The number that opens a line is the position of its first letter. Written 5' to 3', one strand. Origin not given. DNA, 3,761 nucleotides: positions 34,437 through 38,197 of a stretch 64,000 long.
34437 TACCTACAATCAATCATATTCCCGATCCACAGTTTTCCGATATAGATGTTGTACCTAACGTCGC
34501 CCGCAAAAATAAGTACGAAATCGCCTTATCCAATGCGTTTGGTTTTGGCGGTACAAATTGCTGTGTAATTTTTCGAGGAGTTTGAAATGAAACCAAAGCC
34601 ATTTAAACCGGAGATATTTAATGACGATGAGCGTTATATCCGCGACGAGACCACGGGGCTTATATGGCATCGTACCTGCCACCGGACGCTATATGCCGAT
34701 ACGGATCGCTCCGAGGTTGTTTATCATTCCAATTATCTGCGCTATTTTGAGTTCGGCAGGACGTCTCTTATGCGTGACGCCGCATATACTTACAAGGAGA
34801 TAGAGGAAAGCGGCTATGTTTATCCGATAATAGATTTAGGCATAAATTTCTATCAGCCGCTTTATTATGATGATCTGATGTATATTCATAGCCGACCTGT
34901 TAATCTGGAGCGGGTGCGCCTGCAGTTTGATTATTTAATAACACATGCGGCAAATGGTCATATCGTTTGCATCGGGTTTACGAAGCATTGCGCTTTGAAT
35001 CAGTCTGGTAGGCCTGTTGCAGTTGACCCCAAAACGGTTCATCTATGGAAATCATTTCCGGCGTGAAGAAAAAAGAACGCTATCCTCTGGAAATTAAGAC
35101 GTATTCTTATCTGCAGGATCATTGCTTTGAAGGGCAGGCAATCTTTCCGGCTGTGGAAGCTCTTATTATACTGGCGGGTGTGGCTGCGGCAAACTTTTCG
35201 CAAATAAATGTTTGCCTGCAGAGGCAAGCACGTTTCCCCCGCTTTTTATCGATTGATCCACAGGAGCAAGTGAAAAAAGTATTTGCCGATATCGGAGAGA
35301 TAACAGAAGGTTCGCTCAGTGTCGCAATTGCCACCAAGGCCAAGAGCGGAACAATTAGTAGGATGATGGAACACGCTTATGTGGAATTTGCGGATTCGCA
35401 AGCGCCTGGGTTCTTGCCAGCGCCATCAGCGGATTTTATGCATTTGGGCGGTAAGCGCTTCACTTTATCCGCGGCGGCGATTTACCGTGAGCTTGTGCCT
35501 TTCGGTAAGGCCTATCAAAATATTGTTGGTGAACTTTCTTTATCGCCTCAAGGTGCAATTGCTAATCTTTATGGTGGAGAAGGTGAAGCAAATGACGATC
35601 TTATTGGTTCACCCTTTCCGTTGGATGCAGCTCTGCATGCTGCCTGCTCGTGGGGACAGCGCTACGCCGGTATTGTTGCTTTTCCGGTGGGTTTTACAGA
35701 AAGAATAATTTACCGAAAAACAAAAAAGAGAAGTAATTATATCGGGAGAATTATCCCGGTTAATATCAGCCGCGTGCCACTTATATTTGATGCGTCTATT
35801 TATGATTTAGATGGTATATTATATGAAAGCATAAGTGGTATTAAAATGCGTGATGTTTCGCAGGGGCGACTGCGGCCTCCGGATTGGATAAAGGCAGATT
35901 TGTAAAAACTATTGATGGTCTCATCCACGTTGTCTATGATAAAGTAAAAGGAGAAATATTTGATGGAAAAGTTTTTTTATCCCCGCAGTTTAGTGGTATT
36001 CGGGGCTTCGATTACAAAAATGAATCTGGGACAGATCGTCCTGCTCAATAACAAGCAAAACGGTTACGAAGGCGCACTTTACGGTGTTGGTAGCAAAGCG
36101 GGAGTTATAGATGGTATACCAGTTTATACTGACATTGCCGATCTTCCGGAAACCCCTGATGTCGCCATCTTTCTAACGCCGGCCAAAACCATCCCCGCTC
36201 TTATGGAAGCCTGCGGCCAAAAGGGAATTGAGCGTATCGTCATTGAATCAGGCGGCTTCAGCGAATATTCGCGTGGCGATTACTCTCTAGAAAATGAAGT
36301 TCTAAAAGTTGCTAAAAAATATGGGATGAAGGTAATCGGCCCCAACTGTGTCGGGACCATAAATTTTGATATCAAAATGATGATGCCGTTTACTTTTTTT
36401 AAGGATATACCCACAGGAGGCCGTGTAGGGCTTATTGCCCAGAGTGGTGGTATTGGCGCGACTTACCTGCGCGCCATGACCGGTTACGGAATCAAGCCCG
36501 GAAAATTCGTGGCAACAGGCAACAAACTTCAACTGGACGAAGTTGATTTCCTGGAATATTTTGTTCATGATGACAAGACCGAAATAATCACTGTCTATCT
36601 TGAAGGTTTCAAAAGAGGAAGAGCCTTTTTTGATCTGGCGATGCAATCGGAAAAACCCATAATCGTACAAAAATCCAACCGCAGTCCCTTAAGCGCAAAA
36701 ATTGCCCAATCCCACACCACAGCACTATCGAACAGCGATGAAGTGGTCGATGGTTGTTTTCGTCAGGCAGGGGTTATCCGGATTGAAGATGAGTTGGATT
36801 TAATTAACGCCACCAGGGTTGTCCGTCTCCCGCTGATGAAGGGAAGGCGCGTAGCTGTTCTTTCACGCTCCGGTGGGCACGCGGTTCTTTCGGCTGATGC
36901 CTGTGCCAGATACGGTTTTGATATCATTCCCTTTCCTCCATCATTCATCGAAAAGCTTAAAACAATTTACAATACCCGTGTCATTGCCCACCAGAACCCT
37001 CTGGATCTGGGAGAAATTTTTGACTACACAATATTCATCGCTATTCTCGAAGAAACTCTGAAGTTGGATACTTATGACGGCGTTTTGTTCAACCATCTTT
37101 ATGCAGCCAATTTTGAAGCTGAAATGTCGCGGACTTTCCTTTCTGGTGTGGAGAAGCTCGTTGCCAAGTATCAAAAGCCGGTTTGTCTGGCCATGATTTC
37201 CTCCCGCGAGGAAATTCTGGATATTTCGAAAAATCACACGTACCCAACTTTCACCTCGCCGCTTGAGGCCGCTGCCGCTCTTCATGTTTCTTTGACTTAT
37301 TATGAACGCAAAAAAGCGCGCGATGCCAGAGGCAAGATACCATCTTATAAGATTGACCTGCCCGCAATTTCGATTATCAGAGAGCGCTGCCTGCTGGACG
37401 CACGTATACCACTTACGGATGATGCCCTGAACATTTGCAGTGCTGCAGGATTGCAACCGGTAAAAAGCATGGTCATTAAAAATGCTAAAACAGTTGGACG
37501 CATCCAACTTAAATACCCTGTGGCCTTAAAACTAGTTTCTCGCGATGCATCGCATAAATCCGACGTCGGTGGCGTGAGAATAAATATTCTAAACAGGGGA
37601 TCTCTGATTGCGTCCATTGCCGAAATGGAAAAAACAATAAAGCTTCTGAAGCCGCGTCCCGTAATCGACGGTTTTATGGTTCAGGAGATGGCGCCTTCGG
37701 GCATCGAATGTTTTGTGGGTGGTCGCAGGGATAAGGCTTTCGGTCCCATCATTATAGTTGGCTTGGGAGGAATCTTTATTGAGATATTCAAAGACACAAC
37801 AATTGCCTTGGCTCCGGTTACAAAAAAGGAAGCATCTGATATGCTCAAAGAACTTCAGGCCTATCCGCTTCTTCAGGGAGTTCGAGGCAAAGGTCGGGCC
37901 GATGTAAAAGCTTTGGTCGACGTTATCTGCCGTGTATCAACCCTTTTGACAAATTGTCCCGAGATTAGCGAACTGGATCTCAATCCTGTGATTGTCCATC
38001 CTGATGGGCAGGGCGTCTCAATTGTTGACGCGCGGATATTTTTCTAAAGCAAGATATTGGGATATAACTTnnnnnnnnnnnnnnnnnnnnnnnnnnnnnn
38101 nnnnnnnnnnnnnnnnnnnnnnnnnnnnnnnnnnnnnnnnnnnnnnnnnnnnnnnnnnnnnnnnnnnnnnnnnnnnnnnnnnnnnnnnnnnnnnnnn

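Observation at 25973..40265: FAS/PKS-like lipid gene cluster with three radical SAM enzymes and no KR/ER/AT: product not deducible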

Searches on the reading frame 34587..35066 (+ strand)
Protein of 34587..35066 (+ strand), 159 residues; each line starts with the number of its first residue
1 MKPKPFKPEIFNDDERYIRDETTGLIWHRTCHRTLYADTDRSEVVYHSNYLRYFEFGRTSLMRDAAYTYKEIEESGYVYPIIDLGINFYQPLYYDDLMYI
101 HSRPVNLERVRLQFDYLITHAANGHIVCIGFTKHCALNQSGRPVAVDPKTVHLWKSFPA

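Call 4: search_protein_families(library=pfam, proteins=[window:34587-35066:+], max_evalue=0.01)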
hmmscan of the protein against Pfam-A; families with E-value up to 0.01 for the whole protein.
window:34587-35066:+ (159 aa): 2 families
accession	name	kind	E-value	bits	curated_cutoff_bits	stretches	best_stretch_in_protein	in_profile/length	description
PF13279.12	4HBT_2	-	1.6e-12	48.4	25.5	1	37-149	4-117/122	Thioesterase-like superfamily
PF03061.28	4HBT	-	3.7e-08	34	20.6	1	44-120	3-72/79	Thioesterase superfamily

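Call 6: search_protein_families(library=ncbifam, proteins=[window:34587-35066:+], max_evalue=0.001)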
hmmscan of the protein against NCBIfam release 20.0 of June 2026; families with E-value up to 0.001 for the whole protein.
window:34587-35066:+ (159 aa): 4 families
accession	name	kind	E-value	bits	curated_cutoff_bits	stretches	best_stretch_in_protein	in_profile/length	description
TIGR00051.1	TIGR00051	subfamily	5.6e-22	78.3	68.7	1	33-145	3-115/117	YbgC/FadM family acyl-CoA thioesterase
TIGR02799.1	thio_ybgC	equivalog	1.4e-19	70.6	141.35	1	29-149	2-122/126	tol-pal system-associated acyl-CoA thioesterase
NF047424.1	MenI_Staph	exception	2.7e-19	69.5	225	1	28-149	4-125/148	1,4-dihydroxy-2-naphthoyl-CoA hydrolase MenI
NF008065.0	PRK10800.1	equivalog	1.3e-11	44.7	185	1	32-127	10-105/134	tol-pal system-associated acyl-CoA thioesterase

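Call 72: search_solved_structures(query=window:34587-35066:+, max_evalue=0.00001)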
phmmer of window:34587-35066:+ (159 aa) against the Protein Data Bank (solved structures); distinct sequences matched with E-value up to 0.00001: 8.
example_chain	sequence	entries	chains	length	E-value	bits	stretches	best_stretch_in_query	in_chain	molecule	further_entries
2egi_A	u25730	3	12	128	4e-15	59.6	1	33-150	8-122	Hypothetical protein aq_1494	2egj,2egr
1z54_A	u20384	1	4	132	7.5e-14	55.4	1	33-147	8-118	probable thioesterase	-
6fdg_A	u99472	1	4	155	1.3e-13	54.6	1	32-147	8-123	4-hydroxybenzoyl-CoA thioesterase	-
3hm0_A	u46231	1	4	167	2.2e-11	47.4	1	27-145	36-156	Probable Thioesterase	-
5v10_A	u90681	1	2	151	2e-09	41.1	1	32-150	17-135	Uncharacterized protein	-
5kl9_A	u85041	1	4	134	4.8e-09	39.8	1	32-124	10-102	Acyl-CoA thioester hydrolase YbgC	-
1s5u_A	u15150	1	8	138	4.9e-09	39.8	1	32-124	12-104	Protein ybgC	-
5t06_A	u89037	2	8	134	6.3e-08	36.2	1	32-124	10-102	Acyl-CoA thioester hydrolase YbgC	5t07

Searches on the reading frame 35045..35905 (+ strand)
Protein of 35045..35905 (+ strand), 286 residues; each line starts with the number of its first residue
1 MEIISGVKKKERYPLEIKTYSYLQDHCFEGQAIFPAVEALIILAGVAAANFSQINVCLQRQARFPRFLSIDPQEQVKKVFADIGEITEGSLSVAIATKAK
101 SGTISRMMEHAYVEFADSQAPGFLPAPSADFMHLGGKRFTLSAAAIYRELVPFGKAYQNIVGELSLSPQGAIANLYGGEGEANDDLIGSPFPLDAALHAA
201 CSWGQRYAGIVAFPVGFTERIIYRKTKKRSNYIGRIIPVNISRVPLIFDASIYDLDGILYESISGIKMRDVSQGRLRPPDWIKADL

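Call 4: search_protein_families(library=pfam, proteins=[window:35045-35905:+], max_evalue=0.01)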
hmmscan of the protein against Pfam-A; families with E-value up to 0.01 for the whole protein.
window:35045-35905:+ (286 aa): 2 families
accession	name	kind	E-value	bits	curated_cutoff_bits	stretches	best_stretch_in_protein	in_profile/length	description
PF14765.12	PS-DH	-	9.1e-05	22.5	23.7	1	153-276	33-164/166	Polyketide synthase dehydratase N-terminal domain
PF21089.3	PKS_DH_N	-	0.0014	19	27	1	18-96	25-101/103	Polyketide synthase dehydratase domain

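Call 6: search_protein_families(library=ncbifam, proteins=[window:35045-35905:+], max_evalue=0.001)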
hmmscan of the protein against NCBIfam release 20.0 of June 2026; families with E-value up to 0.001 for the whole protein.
window:35045-35905:+ (286 aa): 0 families

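Call 71: search_solved_structures(query=window:35045-35905:+, max_evalue=1)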
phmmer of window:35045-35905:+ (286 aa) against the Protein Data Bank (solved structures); distinct sequences matched with E-value up to 1: 0.

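Call 82: find_homologous_proteins(query=window:35045-35905:+, max_evalue=0.00001)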
Query window:35045-35905:+ (286 aa): 657 proteins with E <= 0.00001 among 3060 candidates; the best 120 are listed.
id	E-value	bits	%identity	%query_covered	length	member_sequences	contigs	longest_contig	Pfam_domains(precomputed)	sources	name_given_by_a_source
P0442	2.1e-182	623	100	98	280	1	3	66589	-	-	-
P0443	7.8e-147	506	80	100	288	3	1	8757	PF21089.4,PF14765.13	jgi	-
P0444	3.2e-146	504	80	100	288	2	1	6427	-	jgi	jgi:Polyketide synthase dehydratase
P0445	3.2e-146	504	80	100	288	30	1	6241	PF21089.4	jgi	jgi:hypothetical protein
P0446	2.2e-145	501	78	100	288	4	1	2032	PF21089.4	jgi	jgi:hypothetical protein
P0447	3.2e-145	501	80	100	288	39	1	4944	PF14765.13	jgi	jgi:hypothetical protein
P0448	1.3e-144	499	78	100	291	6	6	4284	PF14765.13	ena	-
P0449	1.5e-144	499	79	100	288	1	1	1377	-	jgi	jgi:acyl-CoA hydrolase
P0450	5.1e-144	497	79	100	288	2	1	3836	PF14765.13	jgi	jgi:hypothetical protein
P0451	1.7e-143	495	78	100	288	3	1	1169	-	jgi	jgi:hypothetical protein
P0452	2.0e-143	495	79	100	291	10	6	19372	-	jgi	jgi:hypothetical protein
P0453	5.9e-143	494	80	98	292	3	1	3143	-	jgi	-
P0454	7.5e-143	493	79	98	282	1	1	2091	-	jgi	-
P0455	2.9e-142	491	78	99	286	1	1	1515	-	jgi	jgi:hypothetical protein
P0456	4.7e-142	491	79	99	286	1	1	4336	-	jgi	jgi:hypothetical protein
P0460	1.9e-140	485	78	98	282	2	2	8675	PF14765.13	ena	-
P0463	3.6e-140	484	77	100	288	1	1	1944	PF14765.13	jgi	jgi:hypothetical protein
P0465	7.0e-140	483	78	100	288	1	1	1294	PF14765.13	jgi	jgi:hypothetical protein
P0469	2.5e-139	482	78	98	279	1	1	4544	PF14765.13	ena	-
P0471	9.5e-139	480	77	98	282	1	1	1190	PF14765.13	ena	-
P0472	1.7e-138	479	75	99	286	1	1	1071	PF21089.4,PF14765.13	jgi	jgi:hypothetical protein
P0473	2.5e-138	478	77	100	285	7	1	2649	PF14765.13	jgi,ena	-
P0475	1.5e-137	476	77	98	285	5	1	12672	PF21089.4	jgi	-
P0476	4.7e-137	474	75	100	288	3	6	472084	PF14765.13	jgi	jgi:hypothetical protein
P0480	2.3e-135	469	74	100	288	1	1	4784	PF21089.4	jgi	jgi:hypothetical protein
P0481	9.0e-135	467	75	100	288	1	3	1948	PF14765.13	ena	-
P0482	1.5e-134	466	74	98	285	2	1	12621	PF21089.4,PF14765.13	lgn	-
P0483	2.8e-134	465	76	98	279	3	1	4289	PF14765.13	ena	-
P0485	1.5e-133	463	75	98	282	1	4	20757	PF21089.4,PF14765.13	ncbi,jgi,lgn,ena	ncbi:MAG: polyketide synthase dehydratase domain-containing protein [Deltaproteobacteria bacterium]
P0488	7.8e-133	460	75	97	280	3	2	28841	PF21089.4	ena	-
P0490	9.2e-133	460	73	100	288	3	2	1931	PF14765.13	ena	-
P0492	1.3e-102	361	59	100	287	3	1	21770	PF14765.13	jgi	jgi:hypothetical protein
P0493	1.8e-102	361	59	100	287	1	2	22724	PF14765.13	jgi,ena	jgi:hypothetical protein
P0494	3.2e-102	360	59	100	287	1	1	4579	PF14765.13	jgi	jgi:hypothetical protein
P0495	7.5e-102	359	60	99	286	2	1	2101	PF14765.13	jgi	jgi:hypothetical protein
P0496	1.1e-101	358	60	100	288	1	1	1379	PF14765.13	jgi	jgi:hypothetical protein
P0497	2.4e-101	357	59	100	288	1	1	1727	PF14765.13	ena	-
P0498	2.8e-101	357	59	100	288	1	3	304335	PF14765.13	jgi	jgi:hypothetical protein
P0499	5.2e-101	356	59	99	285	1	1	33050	PF14765.13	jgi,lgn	jgi:hypothetical protein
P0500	3.2e-100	353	58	100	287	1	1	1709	PF14765.13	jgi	jgi:hypothetical protein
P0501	6.9e-100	352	57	100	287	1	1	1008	PF14765.13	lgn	-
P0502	8.1e-100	352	58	100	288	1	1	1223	PF14765.13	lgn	-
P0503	8.2e-100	352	56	100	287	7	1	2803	PF14765.13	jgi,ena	jgi:hypothetical protein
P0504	2.0e-99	351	57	100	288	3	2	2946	PF14765.13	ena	-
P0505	5.3e-99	349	58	100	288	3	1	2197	PF14765.13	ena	-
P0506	5.7e-99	349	58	100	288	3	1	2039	PF14765.13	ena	-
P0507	8.0e-99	349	58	100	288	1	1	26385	PF14765.13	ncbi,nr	ncbi:MAG: polyketide synthase dehydratase domain-containing protein [Deltaproteobacteria bacterium]|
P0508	8.9e-99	349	58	100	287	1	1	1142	PF14765.13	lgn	-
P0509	1.1e-98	348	58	100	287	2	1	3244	PF14765.13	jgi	jgi:hypothetical protein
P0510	1.3e-98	348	58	100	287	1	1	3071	PF14765.13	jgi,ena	-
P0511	1.6e-98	348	58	100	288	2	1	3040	PF14765.13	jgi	jgi:hypothetical protein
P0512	1.6e-98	348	56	100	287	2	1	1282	PF14765.13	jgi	jgi:hypothetical protein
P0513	1.8e-98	348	58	100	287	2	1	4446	PF14765.13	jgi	jgi:hypothetical protein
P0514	2.6e-98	347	58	100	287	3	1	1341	PF14765.13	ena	-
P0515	5.9e-98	346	56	100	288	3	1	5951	PF14765.13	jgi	jgi:hypothetical protein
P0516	9.2e-98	345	57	100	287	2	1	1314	PF14765.13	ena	-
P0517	1.0e-97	345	56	100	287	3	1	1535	PF14765.13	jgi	jgi:hypothetical protein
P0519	1.5e-97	345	56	100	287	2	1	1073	PF14765.13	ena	-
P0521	3.0e-97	344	57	100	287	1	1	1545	PF14765.13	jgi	jgi:hypothetical protein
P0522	5.9e-97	343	56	100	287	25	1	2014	PF14765.13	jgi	-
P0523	7.7e-97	342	56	100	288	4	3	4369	PF14765.13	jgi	-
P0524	8.0e-97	342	57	100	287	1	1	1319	PF14765.13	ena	-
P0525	9.0e-97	342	57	100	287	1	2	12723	PF14765.13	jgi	jgi:hypothetical protein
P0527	1.7e-96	341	56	100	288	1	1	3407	PF14765.13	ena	-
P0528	2.1e-96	341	57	100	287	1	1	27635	PF14765.13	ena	-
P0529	2.9e-96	340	56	99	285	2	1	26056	PF14765.13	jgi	jgi:Polyketide synthase dehydratase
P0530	2.9e-96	340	56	99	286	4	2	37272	PF14765.13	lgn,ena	-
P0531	3.0e-96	340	57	100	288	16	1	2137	PF14765.13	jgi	-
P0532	3.0e-96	340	58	99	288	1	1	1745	PF14765.13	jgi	jgi:hypothetical protein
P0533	4.1e-96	340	55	100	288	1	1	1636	PF14765.13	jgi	-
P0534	4.7e-96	340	56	99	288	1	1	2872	PF14765.13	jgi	jgi:hypothetical protein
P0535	5.3e-96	340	56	99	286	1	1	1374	PF14765.13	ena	-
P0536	8.7e-96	339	56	100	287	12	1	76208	PF14765.13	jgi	jgi:hypothetical protein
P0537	9.6e-96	339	55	100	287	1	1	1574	PF14765.13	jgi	jgi:hypothetical protein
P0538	1.0e-95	339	58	99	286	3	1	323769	PF14765.13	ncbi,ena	-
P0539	1.1e-95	338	56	99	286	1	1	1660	PF14765.13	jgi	jgi:hypothetical protein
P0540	1.3e-95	338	57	100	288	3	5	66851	PF14765.13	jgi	jgi:hypothetical protein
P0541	1.6e-95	338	55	99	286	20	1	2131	PF14765.13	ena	-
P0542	2.1e-95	338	57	100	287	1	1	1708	PF14765.13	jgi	jgi:hypothetical protein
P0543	3.0e-95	337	55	100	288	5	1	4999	PF14765.13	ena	-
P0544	3.2e-95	337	54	100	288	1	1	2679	PF14765.13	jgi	jgi:hypothetical protein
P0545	3.8e-95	337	58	100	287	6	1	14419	PF14765.13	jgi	jgi:hypothetical protein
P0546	1.4e-94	335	55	100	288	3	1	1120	PF14765.13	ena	-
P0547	1.7e-94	335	54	99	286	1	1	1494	PF14765.13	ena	-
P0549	1.7e-94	335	56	100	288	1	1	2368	PF14765.13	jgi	jgi:hypothetical protein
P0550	2.2e-94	334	55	100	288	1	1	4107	PF14765.13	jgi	jgi:hypothetical protein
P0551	3.1e-94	334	55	99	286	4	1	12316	PF14765.13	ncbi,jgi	ncbi:MAG: polyketide synthase dehydratase domain-containing protein [Smithellaceae bacterium]|jgi:hy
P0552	4.1e-94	333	54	99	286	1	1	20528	PF14765.13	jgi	jgi:hypothetical protein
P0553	4.7e-94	333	55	99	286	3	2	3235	PF14765.13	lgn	-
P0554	5.7e-94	333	56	99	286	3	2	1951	PF14765.13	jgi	jgi:hypothetical protein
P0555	8.2e-94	332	56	99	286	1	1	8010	PF14765.13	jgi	jgi:hypothetical protein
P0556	1.5e-93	332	54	99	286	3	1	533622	PF14765.13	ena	-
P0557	1.7e-93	331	54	99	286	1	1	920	PF14765.13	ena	-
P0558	1.9e-93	331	53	99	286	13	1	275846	PF14765.13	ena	-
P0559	2.5e-93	331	56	99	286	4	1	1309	PF14765.13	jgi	jgi:hypothetical protein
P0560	2.6e-93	331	54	99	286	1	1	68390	PF14765.13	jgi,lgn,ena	-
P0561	2.6e-93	331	54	99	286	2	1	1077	PF14765.13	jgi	jgi:hypothetical protein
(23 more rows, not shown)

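Call 89: predict_structure(alignment_id=A5)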
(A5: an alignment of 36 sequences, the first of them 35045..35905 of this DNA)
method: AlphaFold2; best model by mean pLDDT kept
length: 286 residues; sequences in the alignment: 36
mean_pLDDT: 54.5   pTM: 0.48
mean pLDDT of the five models: 54.5, 52.5, 50.2, 44.3, 34.0
residues with pLDDT >= 90: 10; 70-90: 59; 50-70: 73; < 50: 144
segments of 3 or more residues with pLDDT < 50: 1-8, 121-197, 199-231, 241-246, 267-286
pLDDT, mean of each block of 10 residues (from residue 1): 41 84 58 66 78 69 73 85 78 85 75 71 38 41 44 39 45 34 31 48 41 35 42 53 51 56 49 31 29
secondary structure, 60 per line:
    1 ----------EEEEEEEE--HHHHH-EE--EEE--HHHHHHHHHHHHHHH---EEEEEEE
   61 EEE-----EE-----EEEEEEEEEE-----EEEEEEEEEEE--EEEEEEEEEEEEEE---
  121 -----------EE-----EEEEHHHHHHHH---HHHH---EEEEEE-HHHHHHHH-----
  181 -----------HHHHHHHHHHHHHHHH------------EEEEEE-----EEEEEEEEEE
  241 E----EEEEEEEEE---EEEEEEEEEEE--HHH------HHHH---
elements in order: E11-18 H21-25 E31-33 H36-50 E54-63 E76-85 E91-101 E104-117 E139-142 H143-150 H154-157 E161-166 H168-175 H192-207 E220-225 E231-241 E246-254 E258-268 H280-283

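Call 91: fold_search(model_id=the predicted structure, library=pdb)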
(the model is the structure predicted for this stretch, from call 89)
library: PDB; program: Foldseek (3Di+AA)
matches with E <= 10: 961; with E <= 0.001: 107
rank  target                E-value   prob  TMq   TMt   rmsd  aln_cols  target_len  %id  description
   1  3kg8_A                2.4e-09  1.00  0.42  0.42  11.3       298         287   15  Dehydratase domain from CurJ module of Curacin polyketide synthase (released 2010-01-19)
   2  3kg8_B                5.0e-09  1.00  0.41  0.43  11.3       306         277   15  Dehydratase domain from CurJ module of Curacin polyketide synthase (released 2010-01-19)
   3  9x29_A                5.6e-09  1.00  0.39  0.13  11.2       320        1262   12  Cryo-EM structure of PsoA in cofactor bound state (PsoA-PKS-I) (released 2026-04-08)
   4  5tz6_A                5.9e-09  1.00  0.44  0.44  10.4       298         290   15  Crystal Structure of CurJ Dehydratase H978F Inactive Mutant In Complex with Compound 21 (released 2017-01-11)
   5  9x29_B                6.9e-09  1.00  0.39  0.13  11.1       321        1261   12  Cryo-EM structure of PsoA in cofactor bound state (PsoA-PKS-I) (released 2026-04-08)
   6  5bp4_R                8.2e-09  1.00  0.45  0.23  11.4       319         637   12  Modifying region (DH-ER-KR) of a mycocerosic acid synthase-like (MAS-like) PKS (released 2016-03-09)
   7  9x2a_A                9.2e-09  1.00  0.38  0.07  11.5       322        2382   13  Cryo-EM structure of PsoA in cofactor bound state (PsoA-PKS-II) (released 2026-04-08)
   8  5bp4_L                9.7e-09  1.00  0.44  0.17  11.2       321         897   12  Modifying region (DH-ER-KR) of a mycocerosic acid synthase-like (MAS-like) PKS (released 2016-03-09)
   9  5bp4_E                1.1e-08  1.00  0.45  0.15  11.2       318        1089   12  Modifying region (DH-ER-KR) of a mycocerosic acid synthase-like (MAS-like) PKS (released 2016-03-09)
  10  5bp4_F                1.1e-08  1.00  0.45  0.14  11.8       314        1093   13  Modifying region (DH-ER-KR) of a mycocerosic acid synthase-like (MAS-like) PKS (released 2016-03-09)
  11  5bp4_G                1.3e-08  1.00  0.45  0.15  11.2       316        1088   12  Modifying region (DH-ER-KR) of a mycocerosic acid synthase-like (MAS-like) PKS (released 2016-03-09)
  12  5tz6_B                1.4e-08  1.00  0.43  0.43  10.3       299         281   14  Crystal Structure of CurJ Dehydratase H978F Inactive Mutant In Complex with Compound 21 (released 2017-01-11)
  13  5bp4_Q                1.4e-08  1.00  0.45  0.24  11.2       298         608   13  Modifying region (DH-ER-KR) of a mycocerosic acid synthase-like (MAS-like) PKS (released 2016-03-09)
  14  5bp4_I                1.5e-08  1.00  0.45  0.22  10.5       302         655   12  Modifying region (DH-ER-KR) of a mycocerosic acid synthase-like (MAS-like) PKS (released 2016-03-09)
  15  5bp4_O                1.6e-08  1.00  0.45  0.23  11.1       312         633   12  Modifying region (DH-ER-KR) of a mycocerosic acid synthase-like (MAS-like) PKS (released 2016-03-09)
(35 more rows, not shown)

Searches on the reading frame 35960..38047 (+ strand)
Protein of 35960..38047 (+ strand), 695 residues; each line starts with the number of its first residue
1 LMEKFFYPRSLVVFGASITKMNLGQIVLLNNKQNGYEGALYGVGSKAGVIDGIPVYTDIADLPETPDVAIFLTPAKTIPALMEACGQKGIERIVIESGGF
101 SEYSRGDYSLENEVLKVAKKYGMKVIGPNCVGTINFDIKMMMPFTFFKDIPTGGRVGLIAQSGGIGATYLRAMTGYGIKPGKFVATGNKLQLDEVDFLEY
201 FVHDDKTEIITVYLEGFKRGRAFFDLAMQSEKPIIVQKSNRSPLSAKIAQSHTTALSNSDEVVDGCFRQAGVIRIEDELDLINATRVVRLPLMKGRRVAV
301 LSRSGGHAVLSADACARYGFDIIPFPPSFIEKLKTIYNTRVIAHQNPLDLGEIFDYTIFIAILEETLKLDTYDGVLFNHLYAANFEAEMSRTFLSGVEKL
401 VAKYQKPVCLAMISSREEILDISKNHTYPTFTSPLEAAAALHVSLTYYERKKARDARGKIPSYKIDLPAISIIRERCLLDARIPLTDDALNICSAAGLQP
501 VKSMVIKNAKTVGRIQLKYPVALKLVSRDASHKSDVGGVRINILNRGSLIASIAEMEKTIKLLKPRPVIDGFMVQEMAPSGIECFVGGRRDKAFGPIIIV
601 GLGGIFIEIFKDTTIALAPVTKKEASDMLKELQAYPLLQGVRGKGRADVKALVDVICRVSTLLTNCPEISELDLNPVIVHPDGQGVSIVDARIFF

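Call 4: search_protein_families(library=pfam, proteins=[window:35960-38047:+], max_evalue=0.01)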
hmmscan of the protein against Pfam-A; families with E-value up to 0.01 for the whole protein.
window:35960-38047:+ (695 aa): 4 families
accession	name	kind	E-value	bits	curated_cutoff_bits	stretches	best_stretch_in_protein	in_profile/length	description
PF13549.11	ATP-grasp_5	-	2.6e-63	213.8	27.6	1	486-693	12-219/221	ATP-grasp domain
PF13607.11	Succ_CoA_lig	-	1.1e-40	139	27.4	1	154-287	2-137/138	Succinyl-CoA ligase like flavodoxin domain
PF13380.12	CoA_binding_2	-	2.3e-19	70.4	22.8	1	9-133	1-113/116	CoA binding domain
PF02629.25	CoA_binding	-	5.7e-09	37.1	22.3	1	9-95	4-93/97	CoA binding domain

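Call 6: search_protein_families(library=ncbifam, proteins=[window:35960-38047:+], max_evalue=0.001)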
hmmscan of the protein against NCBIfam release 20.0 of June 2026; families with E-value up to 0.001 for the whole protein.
window:35960-38047:+ (695 aa): 6 families
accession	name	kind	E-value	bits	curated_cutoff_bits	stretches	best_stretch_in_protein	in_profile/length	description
NF045494.1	AcCoALig_Archglob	equivalog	1.7e-129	433.2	1200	2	3-442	219-657/665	acetate--CoA ligase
NF045493.1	HydDutCoALig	equivalog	5.9e-128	428.4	1300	1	4-694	5-697/698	4-hydroxybutyrate--CoA ligase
NF045492.1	HydPropCoALig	equivalog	1.9e-97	327.3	1300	2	2-351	248-601/700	3-hydroxypropionate--CoA ligase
TIGR02717.1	AcCoA-syn-alpha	equivalog_domain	1.2e-96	324.1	567.15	1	2-443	1-442/447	acetate--CoA ligase alpha subunit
NF004230.0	PRK05678.1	equivalog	1.8e-09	37.2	336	1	47-212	44-206/291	succinate--CoA ligase subunit alpha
TIGR01019.1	sucCoAalpha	subfamily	1.3e-07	31.3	353.2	1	50-212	46-204/286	succinate--CoA ligase subunit alpha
